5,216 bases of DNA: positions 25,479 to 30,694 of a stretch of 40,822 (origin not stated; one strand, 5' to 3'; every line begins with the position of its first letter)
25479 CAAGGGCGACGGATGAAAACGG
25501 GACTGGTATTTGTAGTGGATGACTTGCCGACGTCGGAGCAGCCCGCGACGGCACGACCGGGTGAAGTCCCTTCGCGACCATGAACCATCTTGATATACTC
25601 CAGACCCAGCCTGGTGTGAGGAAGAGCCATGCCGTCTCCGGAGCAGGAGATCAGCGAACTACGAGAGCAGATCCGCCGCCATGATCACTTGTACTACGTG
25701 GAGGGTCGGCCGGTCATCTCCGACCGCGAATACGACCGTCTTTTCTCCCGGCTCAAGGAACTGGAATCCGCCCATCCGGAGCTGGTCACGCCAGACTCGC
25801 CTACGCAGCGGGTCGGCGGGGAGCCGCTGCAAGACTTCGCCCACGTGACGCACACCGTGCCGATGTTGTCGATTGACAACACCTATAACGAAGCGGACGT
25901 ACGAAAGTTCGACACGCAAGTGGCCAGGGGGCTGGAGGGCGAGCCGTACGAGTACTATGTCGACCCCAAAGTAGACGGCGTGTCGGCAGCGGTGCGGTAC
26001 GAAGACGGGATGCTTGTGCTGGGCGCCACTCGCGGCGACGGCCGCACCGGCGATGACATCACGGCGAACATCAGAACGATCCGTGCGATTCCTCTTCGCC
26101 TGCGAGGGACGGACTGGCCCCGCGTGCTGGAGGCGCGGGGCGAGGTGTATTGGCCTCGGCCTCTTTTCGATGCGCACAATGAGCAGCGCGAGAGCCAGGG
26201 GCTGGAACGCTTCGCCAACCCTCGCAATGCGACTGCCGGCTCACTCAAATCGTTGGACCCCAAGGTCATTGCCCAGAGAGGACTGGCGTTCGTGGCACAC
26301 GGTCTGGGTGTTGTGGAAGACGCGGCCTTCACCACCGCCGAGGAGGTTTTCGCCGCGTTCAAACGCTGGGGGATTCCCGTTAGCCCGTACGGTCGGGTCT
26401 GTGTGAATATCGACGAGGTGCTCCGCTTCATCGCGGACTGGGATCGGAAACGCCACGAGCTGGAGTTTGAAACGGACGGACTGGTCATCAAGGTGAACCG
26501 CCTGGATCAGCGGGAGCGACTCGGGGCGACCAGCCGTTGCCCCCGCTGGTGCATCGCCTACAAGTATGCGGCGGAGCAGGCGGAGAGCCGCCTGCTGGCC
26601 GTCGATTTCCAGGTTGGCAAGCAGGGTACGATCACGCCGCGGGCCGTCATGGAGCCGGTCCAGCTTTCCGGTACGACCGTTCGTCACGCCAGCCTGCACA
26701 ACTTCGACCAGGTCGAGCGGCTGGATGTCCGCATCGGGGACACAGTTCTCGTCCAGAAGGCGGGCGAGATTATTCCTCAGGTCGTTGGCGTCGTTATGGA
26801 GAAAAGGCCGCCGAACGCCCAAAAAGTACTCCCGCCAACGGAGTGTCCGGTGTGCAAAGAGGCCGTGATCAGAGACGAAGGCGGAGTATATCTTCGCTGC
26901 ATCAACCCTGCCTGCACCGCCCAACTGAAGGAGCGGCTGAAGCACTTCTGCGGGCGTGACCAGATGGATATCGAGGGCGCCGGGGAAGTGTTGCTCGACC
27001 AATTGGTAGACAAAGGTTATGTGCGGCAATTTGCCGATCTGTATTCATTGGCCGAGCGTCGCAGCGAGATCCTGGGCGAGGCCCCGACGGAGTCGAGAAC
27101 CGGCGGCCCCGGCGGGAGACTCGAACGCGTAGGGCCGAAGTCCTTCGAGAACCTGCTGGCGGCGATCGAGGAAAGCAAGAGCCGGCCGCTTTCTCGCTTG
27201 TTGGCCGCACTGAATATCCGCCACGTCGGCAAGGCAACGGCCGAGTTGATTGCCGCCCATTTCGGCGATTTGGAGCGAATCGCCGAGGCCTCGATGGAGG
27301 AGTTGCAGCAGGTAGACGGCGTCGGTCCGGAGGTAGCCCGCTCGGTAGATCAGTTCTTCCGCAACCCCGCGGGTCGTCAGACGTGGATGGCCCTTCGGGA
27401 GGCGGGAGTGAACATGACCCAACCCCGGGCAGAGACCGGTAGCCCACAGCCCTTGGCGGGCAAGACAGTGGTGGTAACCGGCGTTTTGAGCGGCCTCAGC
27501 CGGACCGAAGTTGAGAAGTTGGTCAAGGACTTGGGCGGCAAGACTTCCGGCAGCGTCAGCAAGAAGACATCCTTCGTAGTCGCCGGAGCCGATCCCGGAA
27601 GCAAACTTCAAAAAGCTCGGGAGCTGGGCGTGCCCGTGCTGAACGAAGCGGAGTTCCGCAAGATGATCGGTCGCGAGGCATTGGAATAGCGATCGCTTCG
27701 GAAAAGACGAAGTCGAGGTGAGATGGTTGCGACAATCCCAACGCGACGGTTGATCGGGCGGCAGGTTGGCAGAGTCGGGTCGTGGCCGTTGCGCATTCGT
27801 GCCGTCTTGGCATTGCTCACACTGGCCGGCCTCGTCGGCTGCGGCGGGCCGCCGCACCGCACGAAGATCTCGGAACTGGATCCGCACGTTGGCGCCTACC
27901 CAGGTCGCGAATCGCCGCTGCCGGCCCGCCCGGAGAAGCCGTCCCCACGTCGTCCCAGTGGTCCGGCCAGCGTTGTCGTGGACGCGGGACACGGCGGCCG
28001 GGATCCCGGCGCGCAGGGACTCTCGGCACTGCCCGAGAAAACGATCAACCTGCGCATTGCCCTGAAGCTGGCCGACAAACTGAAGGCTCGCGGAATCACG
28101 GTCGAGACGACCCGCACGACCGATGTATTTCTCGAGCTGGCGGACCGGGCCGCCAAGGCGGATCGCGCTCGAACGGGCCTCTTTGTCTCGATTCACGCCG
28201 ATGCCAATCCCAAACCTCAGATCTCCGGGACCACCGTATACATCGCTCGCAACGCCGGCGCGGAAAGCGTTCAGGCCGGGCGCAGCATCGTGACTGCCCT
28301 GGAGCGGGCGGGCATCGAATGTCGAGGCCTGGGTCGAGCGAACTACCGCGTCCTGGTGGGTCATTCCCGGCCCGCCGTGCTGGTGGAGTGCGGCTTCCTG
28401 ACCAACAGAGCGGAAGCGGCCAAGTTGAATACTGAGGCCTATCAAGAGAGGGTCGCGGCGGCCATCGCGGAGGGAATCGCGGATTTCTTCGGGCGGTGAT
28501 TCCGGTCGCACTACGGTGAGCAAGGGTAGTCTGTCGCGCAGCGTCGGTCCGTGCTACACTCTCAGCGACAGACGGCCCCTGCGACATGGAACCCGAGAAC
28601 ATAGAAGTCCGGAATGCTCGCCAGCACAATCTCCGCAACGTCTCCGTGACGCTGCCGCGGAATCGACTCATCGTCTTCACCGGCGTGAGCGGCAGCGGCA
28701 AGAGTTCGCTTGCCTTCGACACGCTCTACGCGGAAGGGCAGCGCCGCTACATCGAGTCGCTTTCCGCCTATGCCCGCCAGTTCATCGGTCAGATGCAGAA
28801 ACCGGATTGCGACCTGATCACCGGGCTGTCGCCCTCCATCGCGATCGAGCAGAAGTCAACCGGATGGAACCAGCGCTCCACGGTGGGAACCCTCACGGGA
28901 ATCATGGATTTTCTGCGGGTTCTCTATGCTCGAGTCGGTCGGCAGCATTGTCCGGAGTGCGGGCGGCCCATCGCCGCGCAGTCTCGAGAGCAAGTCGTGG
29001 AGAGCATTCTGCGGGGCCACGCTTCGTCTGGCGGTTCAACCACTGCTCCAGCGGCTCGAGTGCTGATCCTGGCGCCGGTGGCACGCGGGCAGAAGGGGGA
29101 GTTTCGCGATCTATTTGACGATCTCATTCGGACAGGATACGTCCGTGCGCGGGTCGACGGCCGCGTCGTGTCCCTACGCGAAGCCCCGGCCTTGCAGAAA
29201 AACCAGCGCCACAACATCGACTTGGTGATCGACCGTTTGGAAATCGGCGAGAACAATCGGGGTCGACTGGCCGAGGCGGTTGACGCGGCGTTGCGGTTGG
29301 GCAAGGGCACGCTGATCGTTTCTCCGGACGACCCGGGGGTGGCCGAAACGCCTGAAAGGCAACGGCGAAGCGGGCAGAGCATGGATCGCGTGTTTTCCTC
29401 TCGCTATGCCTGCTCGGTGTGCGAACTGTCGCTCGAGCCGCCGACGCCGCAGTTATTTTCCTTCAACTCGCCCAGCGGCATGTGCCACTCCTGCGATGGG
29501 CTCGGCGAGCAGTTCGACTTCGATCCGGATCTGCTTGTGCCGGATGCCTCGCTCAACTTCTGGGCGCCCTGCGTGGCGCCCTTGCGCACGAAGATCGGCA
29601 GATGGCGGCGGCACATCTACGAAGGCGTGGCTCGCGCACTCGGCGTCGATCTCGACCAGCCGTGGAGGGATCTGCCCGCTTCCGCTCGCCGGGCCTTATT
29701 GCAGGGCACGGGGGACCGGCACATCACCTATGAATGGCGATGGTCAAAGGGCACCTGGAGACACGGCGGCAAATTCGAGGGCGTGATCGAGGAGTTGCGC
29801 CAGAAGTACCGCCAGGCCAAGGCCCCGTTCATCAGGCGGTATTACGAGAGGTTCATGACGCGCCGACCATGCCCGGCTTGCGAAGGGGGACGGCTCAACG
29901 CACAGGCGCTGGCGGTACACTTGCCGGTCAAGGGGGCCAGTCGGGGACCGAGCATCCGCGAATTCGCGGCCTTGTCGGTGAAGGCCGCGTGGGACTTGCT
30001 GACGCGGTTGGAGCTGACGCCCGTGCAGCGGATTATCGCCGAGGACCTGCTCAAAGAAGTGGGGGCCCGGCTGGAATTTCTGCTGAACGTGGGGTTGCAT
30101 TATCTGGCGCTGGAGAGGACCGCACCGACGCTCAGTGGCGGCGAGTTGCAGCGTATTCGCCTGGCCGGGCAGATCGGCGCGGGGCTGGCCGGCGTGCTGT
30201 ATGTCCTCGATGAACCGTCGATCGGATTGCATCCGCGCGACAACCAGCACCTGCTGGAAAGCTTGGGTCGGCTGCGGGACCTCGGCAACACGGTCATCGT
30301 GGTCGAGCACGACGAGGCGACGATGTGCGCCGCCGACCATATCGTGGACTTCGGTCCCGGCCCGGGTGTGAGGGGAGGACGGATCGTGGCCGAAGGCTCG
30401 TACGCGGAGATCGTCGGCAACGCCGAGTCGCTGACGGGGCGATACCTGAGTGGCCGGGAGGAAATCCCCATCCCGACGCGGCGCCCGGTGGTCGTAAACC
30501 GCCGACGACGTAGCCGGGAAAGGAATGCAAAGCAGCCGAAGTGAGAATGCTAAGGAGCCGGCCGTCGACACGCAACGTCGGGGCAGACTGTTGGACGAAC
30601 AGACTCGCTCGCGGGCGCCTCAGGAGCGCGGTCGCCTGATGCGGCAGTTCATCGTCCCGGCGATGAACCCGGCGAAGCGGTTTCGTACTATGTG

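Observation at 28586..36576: Unusual UvrA-module array: UvrA module I alone, a ~680-bp spacer, then module II fused in-frame to a second complete UvrA and an unknown C-terminal domain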

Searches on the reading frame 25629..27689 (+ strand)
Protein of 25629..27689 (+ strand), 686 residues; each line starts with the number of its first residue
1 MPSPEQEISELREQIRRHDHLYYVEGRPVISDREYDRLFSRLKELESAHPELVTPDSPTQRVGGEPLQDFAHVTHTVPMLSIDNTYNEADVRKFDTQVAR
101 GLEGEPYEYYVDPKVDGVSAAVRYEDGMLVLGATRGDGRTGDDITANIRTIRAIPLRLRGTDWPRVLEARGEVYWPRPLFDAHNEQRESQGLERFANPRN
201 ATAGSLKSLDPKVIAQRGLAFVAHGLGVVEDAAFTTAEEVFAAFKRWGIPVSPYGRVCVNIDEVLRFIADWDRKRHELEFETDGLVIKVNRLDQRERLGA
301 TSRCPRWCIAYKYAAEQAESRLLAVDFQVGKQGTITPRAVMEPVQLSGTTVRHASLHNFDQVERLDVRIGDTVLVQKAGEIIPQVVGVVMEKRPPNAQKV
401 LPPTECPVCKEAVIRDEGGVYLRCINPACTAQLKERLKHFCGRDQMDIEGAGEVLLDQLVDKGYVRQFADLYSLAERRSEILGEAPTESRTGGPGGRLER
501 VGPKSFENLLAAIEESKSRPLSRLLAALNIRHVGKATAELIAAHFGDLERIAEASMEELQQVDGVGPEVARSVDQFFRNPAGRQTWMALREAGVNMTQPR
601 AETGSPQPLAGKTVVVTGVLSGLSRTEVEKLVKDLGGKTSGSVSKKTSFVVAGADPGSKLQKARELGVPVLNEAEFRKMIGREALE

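Call 71: search_protein_families(library=pfam, proteins=[window:25629-27689:+], max_evalue=0.00001)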
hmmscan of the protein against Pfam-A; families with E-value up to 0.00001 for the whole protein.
window:25629-27689:+ (686 aa): 9 families
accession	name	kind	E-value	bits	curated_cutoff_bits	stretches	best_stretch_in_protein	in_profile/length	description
PF01653.23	DNA_ligase_aden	-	1.2e-85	287.5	27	1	68-316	2-253/253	NAD-dependent DNA ligase adenylation domain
PF03120.22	DNA_ligase_OB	-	1.2e-32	112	32.9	1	320-396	2-78/79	NAD-dependent DNA ligase OB-fold domain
PF12826.13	HHH_2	-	3.1e-22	78.9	27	1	523-584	1-62/64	Helix-hairpin-helix motif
PF00533.33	BRCT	-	7.3e-16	58.6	21.3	1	606-680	3-78/78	BRCA1 C Terminus (BRCT) domain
PF22745.1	Nlig-Ia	-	6.9e-10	39.9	27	1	4-54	2-52/92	DNA ligase-like, N-terminal NAD+-binding domain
PF12738.14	PTCB-BRCT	-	1e-08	35.5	22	1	616-672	4-60/63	twin BRCT domain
PF03119.21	DNA_ligase_ZBD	-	2.4e-08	34.1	25.8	1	405-431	1-27/27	NAD-dependent DNA ligase C4 zinc finger domain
PF14520.12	HHH_5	-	1.1e-07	32.6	27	1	528-572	5-50/57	Helix-hairpin-helix domain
PF00633.29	HHH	-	1.5e-07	31.4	24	1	548-573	2-27/30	Helix-hairpin-helix motif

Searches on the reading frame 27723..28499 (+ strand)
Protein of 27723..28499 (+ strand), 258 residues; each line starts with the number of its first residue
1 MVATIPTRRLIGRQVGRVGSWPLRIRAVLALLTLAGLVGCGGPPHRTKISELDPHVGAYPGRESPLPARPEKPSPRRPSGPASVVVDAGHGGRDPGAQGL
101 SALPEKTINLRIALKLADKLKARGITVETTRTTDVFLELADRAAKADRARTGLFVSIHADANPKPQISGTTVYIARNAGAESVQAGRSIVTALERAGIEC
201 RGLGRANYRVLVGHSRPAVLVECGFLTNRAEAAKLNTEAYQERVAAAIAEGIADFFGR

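Call 71: search_protein_families(library=pfam, proteins=[window:27723-28499:+], max_evalue=0.00001)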
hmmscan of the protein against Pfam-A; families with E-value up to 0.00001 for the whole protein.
window:27723-28499:+ (258 aa): 1 family
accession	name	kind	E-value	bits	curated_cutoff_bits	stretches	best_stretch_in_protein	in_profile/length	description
PF01520.23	Amidase_3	-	3.3e-49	167.7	27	1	84-253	1-173/174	N-acetylmuramoyl-L-alanine amidase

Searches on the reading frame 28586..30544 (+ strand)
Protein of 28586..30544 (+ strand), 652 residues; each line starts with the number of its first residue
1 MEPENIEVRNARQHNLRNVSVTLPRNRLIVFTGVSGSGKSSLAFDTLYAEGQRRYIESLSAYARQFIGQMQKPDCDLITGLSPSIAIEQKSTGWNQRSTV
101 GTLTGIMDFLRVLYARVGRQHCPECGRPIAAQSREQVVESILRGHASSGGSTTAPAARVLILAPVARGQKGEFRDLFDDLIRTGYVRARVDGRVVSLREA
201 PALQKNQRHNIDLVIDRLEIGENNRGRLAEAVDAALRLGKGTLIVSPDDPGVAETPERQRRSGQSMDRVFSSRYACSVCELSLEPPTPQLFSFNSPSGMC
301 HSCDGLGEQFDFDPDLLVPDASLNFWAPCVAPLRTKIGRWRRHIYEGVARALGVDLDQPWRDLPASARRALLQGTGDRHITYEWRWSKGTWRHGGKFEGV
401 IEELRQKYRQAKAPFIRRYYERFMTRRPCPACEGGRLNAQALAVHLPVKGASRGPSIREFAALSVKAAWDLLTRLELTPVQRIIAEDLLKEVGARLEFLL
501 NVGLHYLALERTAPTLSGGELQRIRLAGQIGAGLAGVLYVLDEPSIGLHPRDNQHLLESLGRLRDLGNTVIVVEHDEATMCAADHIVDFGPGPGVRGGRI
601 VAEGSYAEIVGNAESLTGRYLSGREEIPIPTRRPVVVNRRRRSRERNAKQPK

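Call 6: search_protein_families(library=pfam, proteins=[window:28586-30544:+], max_evalue=0.01)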
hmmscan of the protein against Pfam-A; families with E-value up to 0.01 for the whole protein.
window:28586-30544:+ (652 aa): 4 families
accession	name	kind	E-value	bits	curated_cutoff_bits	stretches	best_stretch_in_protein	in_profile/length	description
PF17760.6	UvrA_inter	-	2e-31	108.5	23.3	1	132-247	1-107/109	UvrA interaction domain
PF17755.6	UvrA_DNA-bind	-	4.6e-24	85.3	23.2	1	313-422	1-110/110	UvrA DNA-binding domain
PF00005.33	ABC_tran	-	5.3e-06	27.5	25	1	16-43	1-28/137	ABC transporter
PF13191.12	AAA_16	-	0.004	18.1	32.6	0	24-66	22-63/167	AAA ATPase domain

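Call 7: search_protein_families(library=ncbifam, proteins=[window:28586-30544:+], max_evalue=0.01)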
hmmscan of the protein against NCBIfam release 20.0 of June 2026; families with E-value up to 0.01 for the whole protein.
window:28586-30544:+ (652 aa): 120 families (the best 25 are shown)
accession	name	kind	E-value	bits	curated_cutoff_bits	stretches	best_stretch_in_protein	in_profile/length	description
NF001503.0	PRK00349.1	equivalog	1.2e-228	761.6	1147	1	4-635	4-609/943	excinuclease ABC subunit UvrA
TIGR00630.1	uvra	equivalog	2.4e-222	740.9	729.8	1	6-635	2-607/924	excinuclease ABC subunit UvrA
NF001885.0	PRK00635.1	equivalog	7.2e-103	345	3054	1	10-635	10-596/1809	excinuclease ABC subunit A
NF040873.1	AztA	equivalog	3.1e-15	56.2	220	1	498-587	103-189/191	zinc ABC transporter ATP-binding protein AztA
TIGR04521.1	ECF_ATPase_2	equivalog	2.2e-14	53.2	330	1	497-617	126-240/279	energy-coupling factor transporter ATPase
TIGR02857.1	CydD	equivalog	4.9e-14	52.2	435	1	508-588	451-528/529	thiol reductant ABC exporter subunit CydD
TIGR03608.1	L_ocin_972_ABC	subfamily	8.5e-13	48.2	254.85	1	496-588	116-205/206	putative bacteriocin export ABC transporter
TIGR04520.1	ECF_ATPase_1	equivalog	2e-12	47.1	315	1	501-618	123-232/269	energy-coupling factor transporter ATPase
NF010068.0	PRK13548.1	equivalog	1.1e-11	44.3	261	1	499-610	122-231/261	heme ABC transporter ATP-binding protein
TIGR02673.1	FtsE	equivalog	1.2e-11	44.8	264.85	1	499-580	122-200/214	cell division ATP-binding protein FtsE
TIGR03873.1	F420-0_ABC_ATP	hypoth_equivalog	1.2e-11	44.4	372.4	1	478-610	101-225/256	putative F420-0 ABC transporter ATP-binding protein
TIGR00972.1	3a0107s01c2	equivalog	4.4e-11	42.6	343.2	1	509-624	138-246/248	phosphate ABC transporter ATP-binding protein PstB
TIGR01166.1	cbiO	subfamily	6.4e-11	42.1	211.8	1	499-576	112-186/190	cobalt ABC transporter, ATP-binding protein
NF010155.0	PRK13634.1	equivalog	7.9e-11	41.8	413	1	497-619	127-243/290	energy-coupling factor ABC transporter ATP-binding protein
NF010170.0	PRK13651.1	equivalog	8.8e-11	41.3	432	1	499-615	149-258/308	cobalt transporter ATP-binding subunit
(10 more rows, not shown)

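Call 9: find_encoding_contigs(protein=window:28586-30541:+, flank=10000, max_places=10)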
Protein window:28586-30541:+ (652 aa): 2 contigs read that carry it; 1 place shown.
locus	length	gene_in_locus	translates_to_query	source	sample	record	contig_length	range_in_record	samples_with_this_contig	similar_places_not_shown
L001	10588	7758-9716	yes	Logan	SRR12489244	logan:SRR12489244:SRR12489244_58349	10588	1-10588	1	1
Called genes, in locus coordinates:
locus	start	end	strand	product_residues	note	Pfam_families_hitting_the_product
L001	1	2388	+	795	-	?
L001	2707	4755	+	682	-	-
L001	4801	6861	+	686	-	PF22745:Nlig-Ia, PF01653:DNA_ligase_aden, PF03120:OB_DNA_ligase, PF03119:DNA_ligase_ZBD, PF12826:HHH_2, PF14520:HHH_5 (weak), PF00533:BRCT, PF12738:PTCB-BRCT, +1 more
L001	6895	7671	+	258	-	PF01520:Amidase_3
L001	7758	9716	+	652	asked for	PF00005:ABC_tran (faint), PF17760:UvrA_inter, PF17755:UvrA_DNA-bind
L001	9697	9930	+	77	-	-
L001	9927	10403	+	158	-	-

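Call 62: search_solved_structures(query=window:28586-30541:+, max_evalue=1e-20, show_alignments=1)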
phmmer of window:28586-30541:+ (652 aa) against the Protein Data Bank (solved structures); distinct sequences matched with E-value up to 1e-20: 11.
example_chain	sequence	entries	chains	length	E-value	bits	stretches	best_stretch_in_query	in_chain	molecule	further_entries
3zqj_A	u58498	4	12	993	3.6e-224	749.1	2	6-641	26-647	UVRABC SYSTEM PROTEIN A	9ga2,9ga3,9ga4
9ga5_A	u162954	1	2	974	4.9e-224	748.6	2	6-641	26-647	UvrABC system protein A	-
9gxk_A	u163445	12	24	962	5.6e-220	735.2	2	3-633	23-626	UvrABC system protein A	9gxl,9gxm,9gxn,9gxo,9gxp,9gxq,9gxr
9gxw_A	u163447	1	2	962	4.2e-219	732.3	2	3-633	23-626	UvrABC system protein A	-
9gxu_A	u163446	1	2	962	5e-219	732.1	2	3-633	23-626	UvrABC system protein A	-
2r6f_A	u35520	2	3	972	1.2e-213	714.3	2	5-633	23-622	Excinuclease ABC subunit A | Excinuclease ABC, A subunit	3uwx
3pih_A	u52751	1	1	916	4.9e-208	695.8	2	6-633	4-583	UvrABC system protein A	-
6n9l_A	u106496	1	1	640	8e-150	503.4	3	454-633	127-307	UvrABC system protein A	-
3ux8_A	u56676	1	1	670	2.2e-149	502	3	454-633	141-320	Excinuclease ABC, A subunit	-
2vf7_A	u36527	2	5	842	2.9e-123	415.7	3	290-633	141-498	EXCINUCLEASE ABC, SUBUNIT A. | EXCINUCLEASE ABC SUBUNIT A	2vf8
7sh1_A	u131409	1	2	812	3.2e-113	382.5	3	293-630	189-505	Excinuclease ABC subunit UvrA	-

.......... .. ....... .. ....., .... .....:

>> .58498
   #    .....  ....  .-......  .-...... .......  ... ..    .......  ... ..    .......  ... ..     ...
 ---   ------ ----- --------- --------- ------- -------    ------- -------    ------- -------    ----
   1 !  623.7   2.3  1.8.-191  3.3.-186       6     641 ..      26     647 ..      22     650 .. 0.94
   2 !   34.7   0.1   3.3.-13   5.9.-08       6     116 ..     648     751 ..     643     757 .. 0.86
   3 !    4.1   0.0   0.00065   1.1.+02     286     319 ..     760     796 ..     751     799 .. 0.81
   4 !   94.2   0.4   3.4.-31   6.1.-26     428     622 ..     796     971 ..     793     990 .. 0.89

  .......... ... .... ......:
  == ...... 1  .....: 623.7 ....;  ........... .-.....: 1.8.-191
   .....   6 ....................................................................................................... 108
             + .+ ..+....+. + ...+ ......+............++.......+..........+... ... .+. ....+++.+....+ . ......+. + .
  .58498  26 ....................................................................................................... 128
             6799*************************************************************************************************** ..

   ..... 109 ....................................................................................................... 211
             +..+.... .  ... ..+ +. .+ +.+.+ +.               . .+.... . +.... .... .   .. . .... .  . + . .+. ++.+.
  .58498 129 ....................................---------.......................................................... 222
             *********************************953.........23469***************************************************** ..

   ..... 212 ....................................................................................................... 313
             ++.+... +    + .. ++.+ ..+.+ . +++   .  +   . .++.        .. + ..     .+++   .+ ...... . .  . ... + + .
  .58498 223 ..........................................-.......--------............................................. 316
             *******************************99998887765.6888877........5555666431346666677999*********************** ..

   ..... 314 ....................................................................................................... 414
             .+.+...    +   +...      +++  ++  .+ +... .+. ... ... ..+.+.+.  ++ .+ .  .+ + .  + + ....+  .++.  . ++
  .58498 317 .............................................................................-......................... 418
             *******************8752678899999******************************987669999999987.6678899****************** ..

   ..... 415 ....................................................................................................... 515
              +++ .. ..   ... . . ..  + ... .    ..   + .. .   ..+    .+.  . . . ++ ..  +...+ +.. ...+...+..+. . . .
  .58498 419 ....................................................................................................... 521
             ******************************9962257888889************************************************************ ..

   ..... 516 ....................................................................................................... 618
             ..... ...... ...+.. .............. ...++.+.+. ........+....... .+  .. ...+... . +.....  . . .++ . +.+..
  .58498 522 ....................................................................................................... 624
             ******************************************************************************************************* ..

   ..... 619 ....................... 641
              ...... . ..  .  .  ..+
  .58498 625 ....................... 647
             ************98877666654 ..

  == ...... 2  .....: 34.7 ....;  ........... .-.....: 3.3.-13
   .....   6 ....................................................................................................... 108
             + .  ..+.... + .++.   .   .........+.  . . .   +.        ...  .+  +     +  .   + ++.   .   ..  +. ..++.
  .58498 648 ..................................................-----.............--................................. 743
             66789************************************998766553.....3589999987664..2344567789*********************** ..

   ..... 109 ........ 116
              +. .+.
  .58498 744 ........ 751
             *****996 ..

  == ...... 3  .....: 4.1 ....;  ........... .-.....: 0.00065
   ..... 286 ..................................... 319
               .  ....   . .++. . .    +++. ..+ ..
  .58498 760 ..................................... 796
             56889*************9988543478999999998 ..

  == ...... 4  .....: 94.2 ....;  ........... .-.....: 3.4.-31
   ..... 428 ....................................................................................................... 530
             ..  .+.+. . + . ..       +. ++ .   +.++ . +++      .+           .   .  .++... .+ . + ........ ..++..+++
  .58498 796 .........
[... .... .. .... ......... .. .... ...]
